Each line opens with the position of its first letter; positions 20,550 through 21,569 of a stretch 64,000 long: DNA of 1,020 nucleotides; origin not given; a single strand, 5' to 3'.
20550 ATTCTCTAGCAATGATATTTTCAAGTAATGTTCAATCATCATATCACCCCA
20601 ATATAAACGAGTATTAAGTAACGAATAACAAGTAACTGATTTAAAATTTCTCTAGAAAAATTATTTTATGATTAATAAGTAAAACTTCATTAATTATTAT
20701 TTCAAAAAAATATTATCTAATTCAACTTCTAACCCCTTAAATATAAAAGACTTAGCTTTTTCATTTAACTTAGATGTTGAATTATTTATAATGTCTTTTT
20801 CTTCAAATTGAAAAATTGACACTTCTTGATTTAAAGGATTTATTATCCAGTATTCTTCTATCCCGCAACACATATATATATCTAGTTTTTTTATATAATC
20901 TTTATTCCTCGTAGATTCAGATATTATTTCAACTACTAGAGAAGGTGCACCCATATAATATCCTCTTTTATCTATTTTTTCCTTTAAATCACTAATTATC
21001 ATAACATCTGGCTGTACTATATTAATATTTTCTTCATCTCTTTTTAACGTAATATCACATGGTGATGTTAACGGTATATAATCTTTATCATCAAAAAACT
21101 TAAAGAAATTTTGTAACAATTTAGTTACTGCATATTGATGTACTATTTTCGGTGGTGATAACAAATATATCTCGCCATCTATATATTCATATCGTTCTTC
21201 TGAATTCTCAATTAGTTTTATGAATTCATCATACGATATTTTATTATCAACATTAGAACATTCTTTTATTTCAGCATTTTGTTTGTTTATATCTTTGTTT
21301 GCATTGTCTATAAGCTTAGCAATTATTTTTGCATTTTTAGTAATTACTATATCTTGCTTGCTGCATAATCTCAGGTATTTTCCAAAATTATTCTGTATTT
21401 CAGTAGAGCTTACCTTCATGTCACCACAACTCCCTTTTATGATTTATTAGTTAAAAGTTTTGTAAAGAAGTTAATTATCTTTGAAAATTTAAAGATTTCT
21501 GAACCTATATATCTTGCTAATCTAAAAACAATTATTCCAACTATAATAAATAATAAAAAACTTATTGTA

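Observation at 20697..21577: Fusion of a Phd/YefM-type antitoxin N-terminus to a Uma2 (PD-(D/E)xK) nuclease, with an upstream 46-aa membrane peptide ORF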

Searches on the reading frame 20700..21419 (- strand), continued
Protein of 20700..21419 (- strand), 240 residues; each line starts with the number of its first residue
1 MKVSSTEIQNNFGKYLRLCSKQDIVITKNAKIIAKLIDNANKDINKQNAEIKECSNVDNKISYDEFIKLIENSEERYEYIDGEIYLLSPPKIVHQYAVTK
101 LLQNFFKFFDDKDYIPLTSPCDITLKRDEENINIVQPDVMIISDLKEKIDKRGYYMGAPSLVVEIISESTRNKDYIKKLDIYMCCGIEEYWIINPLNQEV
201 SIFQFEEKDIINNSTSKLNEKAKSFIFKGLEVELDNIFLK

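Call 25: fold_search(model_id=the predicted structure, library=pdb)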
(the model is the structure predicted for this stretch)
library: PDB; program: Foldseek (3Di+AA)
matches with E <= 10: 376; with E <= 0.001: 9
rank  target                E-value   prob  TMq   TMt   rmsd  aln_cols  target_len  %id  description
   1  6okh_A                2.4e-15  1.00  0.64  0.85   2.7       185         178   28  Structure of an uncharacterized protein from Leptospira borgpetersenii serovar Hardjo-bovis (strain JB197) (released 2019-05-08)
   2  6okh_B                4.8e-15  1.00  0.63  0.84   2.7       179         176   27  Structure of an uncharacterized protein from Leptospira borgpetersenii serovar Hardjo-bovis (strain JB197) (released 2019-05-08)
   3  9y1l_A                8.7e-14  1.00  0.56  0.87   2.7       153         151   25  Crystal Structure of Putative Restriction Endonuclease Domain-Containing Protein from Leptospirillum ferriphilum YSK (released 2025-09-10)
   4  9y1l_B                1.2e-13  1.00  0.57  0.86   2.7       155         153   24  Crystal Structure of Putative Restriction Endonuclease Domain-Containing Protein from Leptospirillum ferriphilum YSK (released 2025-09-10)
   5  1wdj_A                1.9e-10  1.00  0.61  0.76   3.6       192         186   17  Crystal structure of TT1808 from Thermus thermophilus HB8 (released 2004-11-17)
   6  3ot2_A                5.5e-10  1.00  0.60  0.79   3.2       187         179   18  Crystal structure of a putative nuclease belonging to DUF820 (Ava_3926) from Anabaena variabilis ATCC 29413 at 1.96 A  (released 2010-10-06)
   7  1wdj_B                4.1e-08  1.00  0.52  0.79   3.1       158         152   16  Crystal structure of TT1808 from Thermus thermophilus HB8 (released 2004-11-17)
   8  3ijm_B                1.5e-04  1.00  0.36  0.56   4.8       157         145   16  The structure of a restriction endonuclease-like fold superfamily protein from Spirosoma linguale. (released 2009-09-22)
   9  3ijm_A                2.2e-04  1.00  0.36  0.55   5.8       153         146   20  The structure of a restriction endonuclease-like fold superfamily protein from Spirosoma linguale. (released 2009-09-22)
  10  4czl                  4.4e-02  0.12  0.13  0.09  14.4       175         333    8  C. crescentus MreB, monomeric, ADP (released 2014-06-25)
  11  8azg                  4.7e-02  0.15  0.15  0.12  14.1       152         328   10  Crystal structure of MreB from Geobacillus stearothermophilus ATCC7953 in complex with ATP (released 2023-09-13)
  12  7zrz_CP1              6.8e-02  0.23  0.21  0.22  17.9       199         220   10  Structure of the human tRNA splicing endonuclease defines substrate recognition (released 2023-05-17)
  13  2wus_A                7.2e-02  0.10  0.13  0.10  14.6       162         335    9  Bacterial actin MreB assembles in complex with cell shape protein RodZ (released 2010-06-30)
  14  4czm_A                9.2e-02  0.08  0.14  0.10  15.3       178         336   10  C. crescentus MreB, monomeric, AMPPNP (released 2014-08-13)
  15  8d3l_J                9.8e-02  0.15  0.19  0.20  10.5       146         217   15  Type I-C Cas4-Cas1-Cas2 complex bound to a PAM/PAM prespacer (released 2022-11-02)
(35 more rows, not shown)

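Call 27: search_protein_families(library=pfam, alignment_id=A1, max_evalue=0.01)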
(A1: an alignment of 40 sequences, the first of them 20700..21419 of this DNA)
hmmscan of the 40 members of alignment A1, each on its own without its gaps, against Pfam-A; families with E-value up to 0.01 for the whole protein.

A. member 1, window:20700-21419:- (240 aa): 2 families
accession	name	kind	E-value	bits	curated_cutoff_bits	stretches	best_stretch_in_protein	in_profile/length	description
PF05685.18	Uma2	-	2e-30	106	27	1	64-215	2-151/172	Putative restriction endonuclease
PF02604.26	PhdYeFM_antitox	-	0.00051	20.2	29.8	1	2-37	3-40/74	Antitoxin Phd_YefM, type II toxin-antitoxin system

B. families by the number of members that match (of 40 scanned): 2 families
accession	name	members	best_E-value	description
PF05685.18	Uma2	40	7.1e-35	Putative restriction endonuclease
PF02604.26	PhdYeFM_antitox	40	3.2e-10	Antitoxin Phd_YefM, type II toxin-antitoxin system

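Call 38: search_dna_similar(query=window:20700-21419:-, collection=phages, mode=protein, max_rows=15)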
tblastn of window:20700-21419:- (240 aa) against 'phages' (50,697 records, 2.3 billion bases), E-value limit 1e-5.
Records with a match: 1; places in all: 1; records where one place covers at least 80% of the query: 0.
Best place of each record, by identity: <60% 1.
By first word of the organism name: Dorea 1.
By host as written in the record: Dorea sp. 000433215 DA134 1.
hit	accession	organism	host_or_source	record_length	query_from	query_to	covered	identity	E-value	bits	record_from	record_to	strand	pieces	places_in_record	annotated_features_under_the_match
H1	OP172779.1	Dorea phage DO134P1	Dorea sp. 000433215 DA134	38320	75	207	55%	37.5%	5e-17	86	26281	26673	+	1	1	hypothetical protein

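Call 39: search_dna_similar(query=window:20700-21419:-, collection=plasmids, mode=protein, max_rows=15)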
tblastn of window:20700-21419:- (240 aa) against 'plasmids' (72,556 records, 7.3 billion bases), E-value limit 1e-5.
Records with a match: 48; places in all: 52; records where one place covers at least 80% of the query: 4.
Best place of each record, by identity: <60% 48.
By first word of the organism name: Clostridium 7; Pseudanabaena 6; Nostoc 4; Candidatus 3; Calothrix 3; Leptospirillum 2; Thermoanaerobacterium 2; Planktothrix 2; Trichormus 2; Streptomyces 2; and 15 more.
By predicted mobility (MOB-suite, as given by PLSDB): non-mobilizable 36; mobilizable 8; conjugative 4.
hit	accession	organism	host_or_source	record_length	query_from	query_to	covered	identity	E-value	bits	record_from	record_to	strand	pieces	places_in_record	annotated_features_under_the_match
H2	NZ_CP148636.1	Clostridium perfringens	Homo sapiens,single cell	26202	24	238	90%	33.6%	3e-22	102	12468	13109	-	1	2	Uma2 family endonuclease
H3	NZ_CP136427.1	Bergeyella porcorum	pig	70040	56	238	76%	34.0%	1e-15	83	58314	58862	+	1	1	Uma2 family endonuclease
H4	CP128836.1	Rossellomorea sp. AcN35-11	-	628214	60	223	68%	37.0%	1e-22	103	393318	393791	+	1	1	Uma2 family endonuclease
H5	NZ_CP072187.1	Riemerella anatipestifer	goose,Epidemic materials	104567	56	238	76%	31.9%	3e-15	82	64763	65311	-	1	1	Uma2 family endonuclease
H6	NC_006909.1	Leptospirillum ferrooxidans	-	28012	39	238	83%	29.0%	8e-15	81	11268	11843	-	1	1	Uma2 family endonuclease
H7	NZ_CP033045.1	Mesobacillus foraminis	cell culture,Red Sea lagoons-Mangrove ...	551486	58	238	75%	31.3%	4e-22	101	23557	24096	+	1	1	Uma2 family endonuclease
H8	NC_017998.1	Thermoanaerobacterium saccharolyticum JW/SL-YS485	-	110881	62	238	74%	31.7%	1e-20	97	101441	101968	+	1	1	Uma2 family endonuclease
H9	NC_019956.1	Thermoanaerobacterium thermosaccharolyticum M0795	-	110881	62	238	74%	31.7%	1e-20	97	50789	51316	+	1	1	Uma2 family endonuclease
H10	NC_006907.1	Leptospirillum ferrooxidans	-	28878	41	238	83%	27.7%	9e-14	77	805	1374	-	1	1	Uma2 family endonuclease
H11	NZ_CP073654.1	Clostridium beijerinckii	cell culture,fermentation bioreactor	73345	64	238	73%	31.1%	7e-10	66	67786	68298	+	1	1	Uma2 family endonuclease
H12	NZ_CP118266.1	Clostridium perfringens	sheep,fecal sample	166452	64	207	60%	37.5%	4e-19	93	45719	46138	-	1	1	Uma2 family endonuclease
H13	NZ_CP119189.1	Clostridium perfringens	goat,fecal sample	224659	64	207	60%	37.5%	4e-19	93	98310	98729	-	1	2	Uma2 family endonuclease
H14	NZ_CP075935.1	Clostridium perfringens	feces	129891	64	207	60%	37.5%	2e-18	91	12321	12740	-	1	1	Uma2 family endonuclease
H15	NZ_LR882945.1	Planktothrix agardhii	-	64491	61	238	74%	29.5%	1e-5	54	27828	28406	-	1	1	Uma2 family endonuclease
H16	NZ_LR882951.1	Planktothrix agardhii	-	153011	61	238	74%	29.5%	1e-5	54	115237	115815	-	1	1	Uma2 family endonuclease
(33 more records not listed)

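Call 61: search_solved_structures(query=A1, max_evalue=0.01, show_alignments=2)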
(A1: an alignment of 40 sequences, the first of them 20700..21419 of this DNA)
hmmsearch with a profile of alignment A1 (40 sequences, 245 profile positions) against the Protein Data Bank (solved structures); distinct sequences matched with E-value up to 0.01: 3.
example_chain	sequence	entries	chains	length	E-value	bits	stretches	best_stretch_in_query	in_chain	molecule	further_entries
9y1l_A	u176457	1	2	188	1.2e-29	106.6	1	64-244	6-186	Putative restriction endonuclease domain-containing protein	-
6okh_A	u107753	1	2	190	4e-23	85.2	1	83-244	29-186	Uncharacterized protein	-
3ot2_A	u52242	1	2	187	0.0004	23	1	64-212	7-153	Uncharacterized protein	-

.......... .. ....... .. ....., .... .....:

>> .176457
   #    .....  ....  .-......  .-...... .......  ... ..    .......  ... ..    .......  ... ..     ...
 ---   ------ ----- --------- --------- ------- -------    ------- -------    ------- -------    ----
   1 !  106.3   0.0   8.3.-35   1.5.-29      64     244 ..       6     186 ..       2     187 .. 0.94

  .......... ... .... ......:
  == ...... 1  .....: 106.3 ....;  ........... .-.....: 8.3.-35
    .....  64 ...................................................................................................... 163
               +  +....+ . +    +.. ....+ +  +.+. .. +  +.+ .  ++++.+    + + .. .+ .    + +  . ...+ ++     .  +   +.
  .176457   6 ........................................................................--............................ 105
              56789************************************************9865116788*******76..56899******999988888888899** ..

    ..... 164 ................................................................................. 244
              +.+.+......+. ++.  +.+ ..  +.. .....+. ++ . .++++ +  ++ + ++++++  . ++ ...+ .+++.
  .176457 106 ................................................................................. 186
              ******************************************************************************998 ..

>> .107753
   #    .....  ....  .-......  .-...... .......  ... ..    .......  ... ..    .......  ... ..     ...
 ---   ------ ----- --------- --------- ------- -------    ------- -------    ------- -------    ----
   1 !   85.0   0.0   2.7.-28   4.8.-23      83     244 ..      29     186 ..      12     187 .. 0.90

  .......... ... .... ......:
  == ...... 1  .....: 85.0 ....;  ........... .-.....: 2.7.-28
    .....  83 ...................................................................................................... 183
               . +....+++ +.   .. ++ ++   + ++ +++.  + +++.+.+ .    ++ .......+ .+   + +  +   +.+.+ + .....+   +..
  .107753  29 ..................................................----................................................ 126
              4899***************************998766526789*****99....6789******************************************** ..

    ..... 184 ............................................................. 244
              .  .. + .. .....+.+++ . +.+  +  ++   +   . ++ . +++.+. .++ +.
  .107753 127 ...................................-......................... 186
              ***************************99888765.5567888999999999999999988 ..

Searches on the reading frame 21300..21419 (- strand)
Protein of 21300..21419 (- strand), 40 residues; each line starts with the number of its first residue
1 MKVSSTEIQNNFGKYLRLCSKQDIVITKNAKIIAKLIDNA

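Call 26: search_solved_structures(query=A3, max_evalue=10, show_alignments=3)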
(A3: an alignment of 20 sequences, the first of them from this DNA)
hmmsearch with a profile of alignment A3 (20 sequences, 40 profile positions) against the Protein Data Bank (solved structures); distinct sequences matched with E-value up to 10: 6.
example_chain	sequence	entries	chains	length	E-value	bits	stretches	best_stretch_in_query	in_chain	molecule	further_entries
3dbo_A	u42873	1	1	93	0.16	14.7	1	3-39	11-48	Uncharacterized protein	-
3k6q_A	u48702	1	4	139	0.3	13.8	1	3-21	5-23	Putative ligand binding protein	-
1y6z_A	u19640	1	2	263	0.71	12.6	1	6-37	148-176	heat shock protein, putative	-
4uuy_A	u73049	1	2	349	1.1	12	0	10-17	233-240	VACUOLAR MEMBRANE PROTEIN PEP3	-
3g5o_A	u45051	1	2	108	1.3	11.7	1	19-38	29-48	Uncharacterized protein Rv2865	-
3tng_A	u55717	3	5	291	2.4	10.9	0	21-38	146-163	Lmo1369 protein | possible phosphate acetyl/butaryl transferase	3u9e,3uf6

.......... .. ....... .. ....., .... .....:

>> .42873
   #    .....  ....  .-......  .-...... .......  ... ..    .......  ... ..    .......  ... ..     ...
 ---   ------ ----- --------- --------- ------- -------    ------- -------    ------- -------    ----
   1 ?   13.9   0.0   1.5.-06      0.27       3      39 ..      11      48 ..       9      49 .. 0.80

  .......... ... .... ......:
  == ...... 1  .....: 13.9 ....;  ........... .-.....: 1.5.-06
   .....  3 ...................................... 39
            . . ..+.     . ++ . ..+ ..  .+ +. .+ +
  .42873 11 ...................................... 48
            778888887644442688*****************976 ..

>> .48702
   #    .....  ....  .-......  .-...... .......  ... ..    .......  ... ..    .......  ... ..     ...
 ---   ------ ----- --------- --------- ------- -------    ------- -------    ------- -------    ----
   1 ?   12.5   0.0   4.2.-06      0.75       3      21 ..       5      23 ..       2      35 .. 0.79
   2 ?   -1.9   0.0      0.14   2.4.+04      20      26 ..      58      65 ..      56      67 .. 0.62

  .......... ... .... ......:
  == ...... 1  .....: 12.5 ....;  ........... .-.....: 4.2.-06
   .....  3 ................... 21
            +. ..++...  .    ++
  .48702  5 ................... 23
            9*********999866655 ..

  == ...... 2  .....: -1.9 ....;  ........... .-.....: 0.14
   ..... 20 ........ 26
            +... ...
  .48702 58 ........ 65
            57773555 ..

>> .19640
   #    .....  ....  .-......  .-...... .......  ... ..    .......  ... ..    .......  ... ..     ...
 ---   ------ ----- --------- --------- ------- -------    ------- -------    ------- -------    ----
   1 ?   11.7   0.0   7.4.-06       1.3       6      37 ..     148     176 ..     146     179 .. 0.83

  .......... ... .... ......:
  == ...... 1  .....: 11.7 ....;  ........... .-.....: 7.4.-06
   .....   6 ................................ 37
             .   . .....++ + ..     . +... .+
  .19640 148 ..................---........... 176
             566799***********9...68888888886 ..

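Call 47: search_protein_representatives(alignment_id=A3)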
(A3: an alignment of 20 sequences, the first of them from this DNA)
Query: 20 sequences, 40 profile positions. Proteins with E-value up to 0.001 (for the whole library): 1059; up to 1e-10: 227; up to 1e-30: 0. The best 150 are listed.
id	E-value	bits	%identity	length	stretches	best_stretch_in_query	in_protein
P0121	1.6e-22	94.8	-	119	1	1-39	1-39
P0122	9.0e-22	92.3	-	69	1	1-38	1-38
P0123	9.9e-22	92.2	-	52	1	1-40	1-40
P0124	4.3e-21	90.1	-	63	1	1-40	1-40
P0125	4.4e-21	90.1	-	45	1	2-40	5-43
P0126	5.6e-21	89.8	-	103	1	1-40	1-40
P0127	6.6e-21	89.6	-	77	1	1-39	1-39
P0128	2.3e-20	87.8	-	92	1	1-40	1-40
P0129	5.1e-20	86.7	-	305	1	1-39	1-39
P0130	1.2e-19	85.5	-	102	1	1-38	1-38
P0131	1.6e-19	85.1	-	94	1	1-39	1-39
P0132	3.0e-19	84.2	-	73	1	1-40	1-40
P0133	1.1e-18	82.5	-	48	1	1-39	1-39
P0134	1.2e-18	82.3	-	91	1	1-39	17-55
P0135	1.2e-18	82.3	-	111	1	1-40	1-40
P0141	4.5e-17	77.3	-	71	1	1-39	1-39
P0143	1.2e-16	75.9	-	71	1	1-39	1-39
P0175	2.5e-14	68.5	-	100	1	1-38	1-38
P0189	1.0e-13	66.6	-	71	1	1-40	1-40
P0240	3.7e-12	61.5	-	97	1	1-38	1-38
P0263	9.8e-12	60.2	-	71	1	1-39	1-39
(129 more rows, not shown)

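Call 51: search_protein_families(library=pfam, proteins=[P0143, P0141, P0189, P0263, P0175, P0240], max_evalue=0.1)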
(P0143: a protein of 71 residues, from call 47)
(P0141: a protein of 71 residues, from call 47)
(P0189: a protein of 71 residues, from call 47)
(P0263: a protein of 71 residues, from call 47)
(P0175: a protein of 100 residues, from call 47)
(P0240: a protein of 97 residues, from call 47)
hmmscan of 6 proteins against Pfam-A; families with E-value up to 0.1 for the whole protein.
P0143 (71 aa): 1 family
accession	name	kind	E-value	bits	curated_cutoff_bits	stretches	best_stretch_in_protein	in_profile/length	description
PF02604.26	PhdYeFM_antitox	-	3.1e-10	40.1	29.8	1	2-47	3-50/74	Antitoxin Phd_YefM, type II toxin-antitoxin system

P0141 (71 aa): 1 family
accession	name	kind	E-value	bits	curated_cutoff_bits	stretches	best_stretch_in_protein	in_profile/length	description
PF02604.26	PhdYeFM_antitox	-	1e-07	32.1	29.8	1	2-45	3-48/74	Antitoxin Phd_YefM, type II toxin-antitoxin system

P0189 (71 aa): 2 families
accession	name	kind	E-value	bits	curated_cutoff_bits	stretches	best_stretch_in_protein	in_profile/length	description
PF02604.26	PhdYeFM_antitox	-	2e-07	31.1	29.8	1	2-41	3-44/74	Antitoxin Phd_YefM, type II toxin-antitoxin system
PF10802.14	DUF2540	-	0.025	15.1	25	1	3-36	32-65/75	Protein of unknown function (DUF2540)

P0263 (71 aa): 3 families
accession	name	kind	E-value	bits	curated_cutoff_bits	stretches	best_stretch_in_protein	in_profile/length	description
PF02604.26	PhdYeFM_antitox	-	2.6e-10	40.4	29.8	1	2-39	3-42/74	Antitoxin Phd_YefM, type II toxin-antitoxin system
PF10802.14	DUF2540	-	0.091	13.3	25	0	4-37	33-66/75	Protein of unknown function (DUF2540)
PF23386.1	NPP-6_helical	-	0.099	12.5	27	0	8-55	143-192/209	NPP-6, helical domain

P0175 (100 aa): 2 families
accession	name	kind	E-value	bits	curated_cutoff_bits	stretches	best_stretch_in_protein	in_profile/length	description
PF02604.26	PhdYeFM_antitox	-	9.8e-05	22.5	29.8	1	2-38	3-41/74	Antitoxin Phd_YefM, type II toxin-antitoxin system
PF13470.12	PIN_3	-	0.035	15.4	27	1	74-91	1-18/115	PIN domain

P0240 (97 aa): 2 families
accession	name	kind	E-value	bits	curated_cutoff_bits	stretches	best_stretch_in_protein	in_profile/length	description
PF02604.26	PhdYeFM_antitox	-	2.7e-08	33.9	29.8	1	2-38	3-41/74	Antitoxin Phd_YefM, type II toxin-antitoxin system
PF08349.16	DUF1722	-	0.032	14.9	22.5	1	40-96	48-104/117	Protein of unknown function (DUF1722)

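Call 52: find_related_loci(query=A4, collection=metagenome_contigs, flank=2500)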
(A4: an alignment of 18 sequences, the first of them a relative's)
Query A4 (71 aa) in metagenome_contigs; peptide patterns used: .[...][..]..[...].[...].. (x = any residue, [..] = any of these).
600 stretches matched a pattern (row limit reached: there are more); 533 encode a relative of the query (tblastn E <= 1e-3); the best 80 are kept; 80 distinct loci.
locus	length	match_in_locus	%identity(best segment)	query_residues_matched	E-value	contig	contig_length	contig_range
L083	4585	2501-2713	77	1-71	1e-35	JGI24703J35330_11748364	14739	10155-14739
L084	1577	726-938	68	1-71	3e-31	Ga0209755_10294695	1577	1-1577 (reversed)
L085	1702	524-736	69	1-71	2e-31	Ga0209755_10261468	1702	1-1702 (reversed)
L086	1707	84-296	69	1-71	8e-31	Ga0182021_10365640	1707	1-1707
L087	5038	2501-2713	69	1-71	6e-31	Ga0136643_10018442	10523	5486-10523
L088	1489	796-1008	69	1-71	8e-31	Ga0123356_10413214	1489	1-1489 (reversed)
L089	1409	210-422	65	1-71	1e-30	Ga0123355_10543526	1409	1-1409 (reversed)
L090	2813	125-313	67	1-63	7e-26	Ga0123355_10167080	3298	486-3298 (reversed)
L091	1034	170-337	71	1-56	4e-25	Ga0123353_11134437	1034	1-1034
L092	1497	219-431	54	1-71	6e-23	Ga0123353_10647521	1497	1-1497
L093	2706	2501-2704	57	1-68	3e-22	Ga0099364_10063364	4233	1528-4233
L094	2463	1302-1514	55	1-71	4e-22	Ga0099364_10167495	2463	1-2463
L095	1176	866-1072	54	1-69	4e-22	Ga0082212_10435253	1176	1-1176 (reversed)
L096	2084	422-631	51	1-70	2e-20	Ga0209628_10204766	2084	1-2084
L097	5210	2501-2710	46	1-70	2e-19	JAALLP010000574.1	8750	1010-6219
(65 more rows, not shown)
